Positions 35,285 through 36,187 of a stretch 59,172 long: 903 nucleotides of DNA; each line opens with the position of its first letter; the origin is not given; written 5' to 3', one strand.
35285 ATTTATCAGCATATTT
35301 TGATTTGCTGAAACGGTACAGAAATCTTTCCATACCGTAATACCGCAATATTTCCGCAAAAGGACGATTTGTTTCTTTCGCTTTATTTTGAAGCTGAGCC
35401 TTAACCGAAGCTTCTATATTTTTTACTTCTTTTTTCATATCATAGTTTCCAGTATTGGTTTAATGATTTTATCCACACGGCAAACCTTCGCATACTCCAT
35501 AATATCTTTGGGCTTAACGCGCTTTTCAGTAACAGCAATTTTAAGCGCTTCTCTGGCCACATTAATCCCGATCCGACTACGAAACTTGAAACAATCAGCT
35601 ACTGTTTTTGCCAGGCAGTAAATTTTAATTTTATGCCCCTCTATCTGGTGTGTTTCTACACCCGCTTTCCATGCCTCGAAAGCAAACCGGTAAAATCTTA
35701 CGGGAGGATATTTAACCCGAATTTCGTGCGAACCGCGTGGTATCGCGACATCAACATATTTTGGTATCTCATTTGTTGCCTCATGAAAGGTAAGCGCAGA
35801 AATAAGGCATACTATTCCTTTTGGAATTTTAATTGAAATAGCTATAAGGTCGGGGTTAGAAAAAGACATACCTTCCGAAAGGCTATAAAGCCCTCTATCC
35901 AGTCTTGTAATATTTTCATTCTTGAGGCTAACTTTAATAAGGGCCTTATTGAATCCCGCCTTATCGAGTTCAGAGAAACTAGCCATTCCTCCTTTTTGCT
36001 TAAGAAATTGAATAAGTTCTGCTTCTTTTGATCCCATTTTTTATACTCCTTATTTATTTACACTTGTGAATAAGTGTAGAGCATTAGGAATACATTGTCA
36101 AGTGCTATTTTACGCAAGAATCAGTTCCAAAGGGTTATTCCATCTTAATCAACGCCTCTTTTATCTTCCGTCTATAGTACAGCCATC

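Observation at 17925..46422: A 28-kb stretch is partitioned into seven co-oriented cassettes, each headed by a decayed copy of the miaB 5' end, and the array ends at the intact miaB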

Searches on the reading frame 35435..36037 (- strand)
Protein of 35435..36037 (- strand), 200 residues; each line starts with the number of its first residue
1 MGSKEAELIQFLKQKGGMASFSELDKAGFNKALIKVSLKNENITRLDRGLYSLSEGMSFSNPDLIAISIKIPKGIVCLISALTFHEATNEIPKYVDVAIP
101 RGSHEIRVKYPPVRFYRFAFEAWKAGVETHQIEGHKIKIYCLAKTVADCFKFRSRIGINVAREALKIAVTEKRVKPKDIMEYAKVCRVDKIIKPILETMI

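Call 9: search_protein_families(library=pfam, proteins=[window:35435-36037:-], max_evalue=0.001)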
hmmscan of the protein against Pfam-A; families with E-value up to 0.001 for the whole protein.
window:35435-36037:- (200 aa): 0 families

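Call 36: search_protein_families(library=pfam, proteins=[window:35435-36037:-], max_evalue=0.001)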
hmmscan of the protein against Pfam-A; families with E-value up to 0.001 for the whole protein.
window:35435-36037:- (200 aa): 0 families

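Call 58: search_protein_families(library=padloc, proteins=[window:35435-36037:-], max_evalue=0.001)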
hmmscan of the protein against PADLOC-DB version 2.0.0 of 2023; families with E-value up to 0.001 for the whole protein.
window:35435-36037:- (200 aa): 20 families
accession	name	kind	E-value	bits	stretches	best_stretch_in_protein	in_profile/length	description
PDLC02265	AbiEi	-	3.7e-65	217.4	1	4-199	3-197/198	AbiEi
PDLC02283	AbiEi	-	8.4e-61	203.2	1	9-199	10-200/201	AbiEi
PDLC02225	AbiEi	-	1.4e-56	189.3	1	4-199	6-194/198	AbiEi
PDLC02239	AbiEi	-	5.1e-37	125.5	1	30-199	23-193/195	AbiEi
PDLC02263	AbiEi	-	1.6e-34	117.8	1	6-198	51-243/244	AbiEi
PDLC02245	AbiEi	-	1.5e-31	107.6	1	12-200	6-194/194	AbiEi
PDLC02275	AbiEi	-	3.8e-31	106.6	1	10-200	4-184/184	AbiEi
PDLC02248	AbiEi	-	9.4e-29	98.5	1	7-193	6-191/198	AbiEi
PDLC02254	AbiEi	-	8.9e-24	82.2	1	20-198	19-194/197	AbiEi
PDLC02267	AbiEi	-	1.5e-14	52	1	32-193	39-192/252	AbiEi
PDLC02238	AbiEi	-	5.4e-14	50.4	1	30-184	14-163/180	AbiEi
PDLC02249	AbiEi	-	1e-11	42.9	1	4-184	4-174/184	AbiEi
PDLC02228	AbiEi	-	1.2e-09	35.9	1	5-179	27-188/216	AbiEi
PDLC02253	AbiEi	-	6.6e-09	33.9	1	3-112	2-105/112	AbiEi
PDLC02260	AbiEi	-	1.8e-07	29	1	9-107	8-107/131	AbiEi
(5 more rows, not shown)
